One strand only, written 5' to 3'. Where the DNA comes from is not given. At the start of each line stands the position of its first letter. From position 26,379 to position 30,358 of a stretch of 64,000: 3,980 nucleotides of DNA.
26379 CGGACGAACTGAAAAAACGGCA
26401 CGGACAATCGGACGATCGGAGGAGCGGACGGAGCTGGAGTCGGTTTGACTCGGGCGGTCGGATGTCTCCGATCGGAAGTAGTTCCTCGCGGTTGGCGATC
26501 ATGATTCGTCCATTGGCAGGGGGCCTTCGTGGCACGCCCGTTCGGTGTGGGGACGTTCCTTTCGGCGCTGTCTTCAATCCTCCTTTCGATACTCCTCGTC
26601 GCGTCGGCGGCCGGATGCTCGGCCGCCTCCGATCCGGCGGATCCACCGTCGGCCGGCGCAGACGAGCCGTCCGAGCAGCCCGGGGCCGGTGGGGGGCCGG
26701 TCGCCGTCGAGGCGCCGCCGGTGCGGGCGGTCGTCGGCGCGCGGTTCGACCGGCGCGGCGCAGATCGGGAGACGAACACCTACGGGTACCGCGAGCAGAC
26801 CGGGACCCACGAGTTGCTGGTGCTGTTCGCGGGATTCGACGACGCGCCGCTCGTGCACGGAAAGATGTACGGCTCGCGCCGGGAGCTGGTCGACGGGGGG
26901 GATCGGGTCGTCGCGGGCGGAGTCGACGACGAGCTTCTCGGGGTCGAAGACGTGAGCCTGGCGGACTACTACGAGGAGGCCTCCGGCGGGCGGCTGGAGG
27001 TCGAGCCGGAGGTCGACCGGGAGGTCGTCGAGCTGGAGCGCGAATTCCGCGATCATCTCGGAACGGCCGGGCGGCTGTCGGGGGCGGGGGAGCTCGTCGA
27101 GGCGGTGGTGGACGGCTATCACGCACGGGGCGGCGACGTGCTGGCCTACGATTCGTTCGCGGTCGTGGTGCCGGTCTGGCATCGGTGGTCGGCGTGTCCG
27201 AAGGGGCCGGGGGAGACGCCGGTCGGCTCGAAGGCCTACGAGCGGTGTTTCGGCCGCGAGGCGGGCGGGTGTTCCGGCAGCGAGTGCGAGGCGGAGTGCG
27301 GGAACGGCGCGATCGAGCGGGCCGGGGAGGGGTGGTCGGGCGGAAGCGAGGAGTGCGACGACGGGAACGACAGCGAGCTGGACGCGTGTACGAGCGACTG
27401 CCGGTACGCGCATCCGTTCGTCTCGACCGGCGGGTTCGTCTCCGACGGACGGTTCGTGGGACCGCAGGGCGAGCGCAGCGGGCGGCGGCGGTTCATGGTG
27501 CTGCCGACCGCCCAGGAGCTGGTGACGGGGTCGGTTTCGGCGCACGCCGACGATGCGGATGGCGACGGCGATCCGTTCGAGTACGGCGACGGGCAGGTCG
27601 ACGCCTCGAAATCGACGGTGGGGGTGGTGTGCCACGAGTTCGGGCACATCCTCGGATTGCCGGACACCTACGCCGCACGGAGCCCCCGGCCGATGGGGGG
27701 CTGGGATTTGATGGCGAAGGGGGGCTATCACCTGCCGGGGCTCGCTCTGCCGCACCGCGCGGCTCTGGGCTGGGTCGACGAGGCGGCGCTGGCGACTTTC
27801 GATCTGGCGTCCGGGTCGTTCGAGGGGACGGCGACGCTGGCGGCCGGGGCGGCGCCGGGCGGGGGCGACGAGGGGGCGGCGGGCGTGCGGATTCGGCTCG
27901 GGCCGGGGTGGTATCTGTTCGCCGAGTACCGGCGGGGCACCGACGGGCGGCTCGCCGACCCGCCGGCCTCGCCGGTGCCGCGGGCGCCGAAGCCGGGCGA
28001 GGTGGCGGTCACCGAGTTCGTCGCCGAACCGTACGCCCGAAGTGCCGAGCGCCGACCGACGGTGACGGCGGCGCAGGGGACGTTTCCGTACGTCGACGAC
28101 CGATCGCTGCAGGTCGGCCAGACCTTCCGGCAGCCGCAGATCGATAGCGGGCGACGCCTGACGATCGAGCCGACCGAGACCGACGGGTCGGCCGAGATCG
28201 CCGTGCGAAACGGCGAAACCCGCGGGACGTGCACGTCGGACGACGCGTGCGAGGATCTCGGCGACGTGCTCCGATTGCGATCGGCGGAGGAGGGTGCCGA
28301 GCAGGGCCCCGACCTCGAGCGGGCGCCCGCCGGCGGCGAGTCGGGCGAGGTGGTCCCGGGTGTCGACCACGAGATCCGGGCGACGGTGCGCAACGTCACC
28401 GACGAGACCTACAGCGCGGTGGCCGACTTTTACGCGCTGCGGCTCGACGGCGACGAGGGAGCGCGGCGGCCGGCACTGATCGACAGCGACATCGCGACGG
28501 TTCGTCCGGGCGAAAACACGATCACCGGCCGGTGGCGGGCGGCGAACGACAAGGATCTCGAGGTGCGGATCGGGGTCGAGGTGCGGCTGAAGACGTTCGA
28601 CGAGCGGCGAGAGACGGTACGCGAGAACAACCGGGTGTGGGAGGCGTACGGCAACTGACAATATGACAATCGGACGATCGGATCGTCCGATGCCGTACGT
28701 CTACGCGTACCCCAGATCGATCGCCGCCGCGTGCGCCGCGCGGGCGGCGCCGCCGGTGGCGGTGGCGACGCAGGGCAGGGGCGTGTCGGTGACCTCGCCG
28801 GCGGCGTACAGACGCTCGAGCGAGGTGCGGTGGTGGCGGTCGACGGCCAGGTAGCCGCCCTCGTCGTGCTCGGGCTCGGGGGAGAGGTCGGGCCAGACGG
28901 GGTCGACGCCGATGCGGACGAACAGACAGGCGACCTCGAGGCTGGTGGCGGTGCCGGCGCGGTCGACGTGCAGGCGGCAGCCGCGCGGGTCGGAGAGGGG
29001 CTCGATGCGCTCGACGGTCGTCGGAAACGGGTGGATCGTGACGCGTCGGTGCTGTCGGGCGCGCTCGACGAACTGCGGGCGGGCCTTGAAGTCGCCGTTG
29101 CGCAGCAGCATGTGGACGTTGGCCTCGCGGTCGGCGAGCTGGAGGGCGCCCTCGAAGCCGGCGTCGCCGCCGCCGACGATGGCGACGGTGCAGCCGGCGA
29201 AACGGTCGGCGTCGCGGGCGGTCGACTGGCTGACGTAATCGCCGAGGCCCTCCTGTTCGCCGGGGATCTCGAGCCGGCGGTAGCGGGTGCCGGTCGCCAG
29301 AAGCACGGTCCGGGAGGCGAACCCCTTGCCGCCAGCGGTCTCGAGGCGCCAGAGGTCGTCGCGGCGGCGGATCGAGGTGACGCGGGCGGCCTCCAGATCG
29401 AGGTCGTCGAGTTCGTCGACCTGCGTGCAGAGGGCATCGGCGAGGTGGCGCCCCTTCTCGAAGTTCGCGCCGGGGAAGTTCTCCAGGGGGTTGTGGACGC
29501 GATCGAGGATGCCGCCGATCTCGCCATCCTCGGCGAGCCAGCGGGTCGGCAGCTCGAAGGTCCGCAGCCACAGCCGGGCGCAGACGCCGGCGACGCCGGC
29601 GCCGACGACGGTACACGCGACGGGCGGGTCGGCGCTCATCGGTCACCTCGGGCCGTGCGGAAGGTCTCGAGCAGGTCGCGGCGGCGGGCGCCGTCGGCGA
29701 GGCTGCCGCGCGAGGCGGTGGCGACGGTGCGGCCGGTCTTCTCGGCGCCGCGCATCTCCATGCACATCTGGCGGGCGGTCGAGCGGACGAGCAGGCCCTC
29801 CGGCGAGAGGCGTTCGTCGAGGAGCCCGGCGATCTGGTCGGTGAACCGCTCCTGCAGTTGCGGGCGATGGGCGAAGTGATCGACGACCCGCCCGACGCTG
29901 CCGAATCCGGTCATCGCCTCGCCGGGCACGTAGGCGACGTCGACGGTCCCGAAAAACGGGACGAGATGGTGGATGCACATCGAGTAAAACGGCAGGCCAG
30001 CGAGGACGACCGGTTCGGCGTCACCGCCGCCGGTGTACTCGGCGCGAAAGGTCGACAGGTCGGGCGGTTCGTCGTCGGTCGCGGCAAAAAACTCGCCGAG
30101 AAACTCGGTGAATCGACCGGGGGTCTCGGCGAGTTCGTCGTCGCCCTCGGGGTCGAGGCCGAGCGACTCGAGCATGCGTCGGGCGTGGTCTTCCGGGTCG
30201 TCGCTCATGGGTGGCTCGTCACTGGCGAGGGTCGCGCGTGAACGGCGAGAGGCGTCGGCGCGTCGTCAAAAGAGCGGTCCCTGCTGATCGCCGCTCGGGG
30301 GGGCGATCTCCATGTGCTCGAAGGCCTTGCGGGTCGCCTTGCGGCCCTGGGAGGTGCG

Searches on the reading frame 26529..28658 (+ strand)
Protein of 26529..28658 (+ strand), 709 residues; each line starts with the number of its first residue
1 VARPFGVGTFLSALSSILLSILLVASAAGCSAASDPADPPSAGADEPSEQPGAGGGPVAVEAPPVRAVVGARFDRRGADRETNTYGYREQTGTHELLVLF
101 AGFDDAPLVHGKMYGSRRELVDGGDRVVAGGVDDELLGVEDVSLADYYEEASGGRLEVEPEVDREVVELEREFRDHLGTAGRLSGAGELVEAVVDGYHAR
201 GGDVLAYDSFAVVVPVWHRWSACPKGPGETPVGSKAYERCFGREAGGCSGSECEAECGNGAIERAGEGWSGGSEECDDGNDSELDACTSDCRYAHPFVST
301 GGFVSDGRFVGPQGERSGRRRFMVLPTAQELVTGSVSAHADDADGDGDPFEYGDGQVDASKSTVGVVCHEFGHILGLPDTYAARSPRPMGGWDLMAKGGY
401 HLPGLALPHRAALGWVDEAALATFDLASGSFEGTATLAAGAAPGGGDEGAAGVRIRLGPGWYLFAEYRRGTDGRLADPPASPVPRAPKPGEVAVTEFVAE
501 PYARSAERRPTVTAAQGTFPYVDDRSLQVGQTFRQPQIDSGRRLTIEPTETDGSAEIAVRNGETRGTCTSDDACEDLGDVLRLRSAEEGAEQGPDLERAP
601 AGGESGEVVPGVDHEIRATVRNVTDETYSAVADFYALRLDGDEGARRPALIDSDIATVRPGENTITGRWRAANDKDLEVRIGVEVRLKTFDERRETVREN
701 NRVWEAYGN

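Call 65: search_protein_families(library=pfam, proteins=[window:26529-28658:+], max_evalue=0.001)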
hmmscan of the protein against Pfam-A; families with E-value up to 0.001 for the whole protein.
window:26529-28658:+ (709 aa): 2 families
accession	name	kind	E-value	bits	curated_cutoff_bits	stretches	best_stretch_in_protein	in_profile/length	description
PF05547.17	Peptidase_M6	-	6.5e-09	35.9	22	1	332-400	197-265/294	Immune inhibitor A peptidase M6, catalytic domain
PF13948.11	DUF4215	-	0.00066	20.4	27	0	250-291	14-46/47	Domain of unknown function (DUF4215)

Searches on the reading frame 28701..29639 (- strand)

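Call 65: search_protein_families(library=pfam, proteins=[window:28701-29639:-], max_evalue=0.001)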
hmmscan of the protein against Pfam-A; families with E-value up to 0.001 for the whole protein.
window:28701-29639:- (312 aa): 5 families
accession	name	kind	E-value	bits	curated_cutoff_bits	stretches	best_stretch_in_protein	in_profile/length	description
PF07992.20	Pyr_redox_2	-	2.9e-25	89.7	26.1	1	10-293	4-278/291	Pyridine nucleotide-disulphide oxidoreductase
PF13738.12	Pyr_redox_3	-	1.4e-12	47.9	30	1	85-190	102-214/305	Pyridine nucleotide-disulphide oxidoreductase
PF01134.28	GIDA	-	6.2e-08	32.5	22.1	0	152-182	2-32/391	Glucose inhibited division protein A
PF00070.33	Pyr_redox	-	9.8e-05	23.2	22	0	152-213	2-67/82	Pyridine nucleotide-disulphide oxidoreductase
PF03486.20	HI0933_like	-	0.0002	21.3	50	0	151-180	2-31/244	HI0933-like protein Rossmann domain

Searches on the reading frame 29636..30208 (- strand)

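Call 65: search_protein_families(library=pfam, proteins=[window:29636-30208:-], max_evalue=0.001)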
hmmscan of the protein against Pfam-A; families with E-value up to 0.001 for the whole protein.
window:29636-30208:- (190 aa): 1 family
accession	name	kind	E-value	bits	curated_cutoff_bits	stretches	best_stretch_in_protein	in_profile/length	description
PF01227.27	GTP_cyclohydroI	-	9.2e-46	156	27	1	6-181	2-176/179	GTP cyclohydrolase I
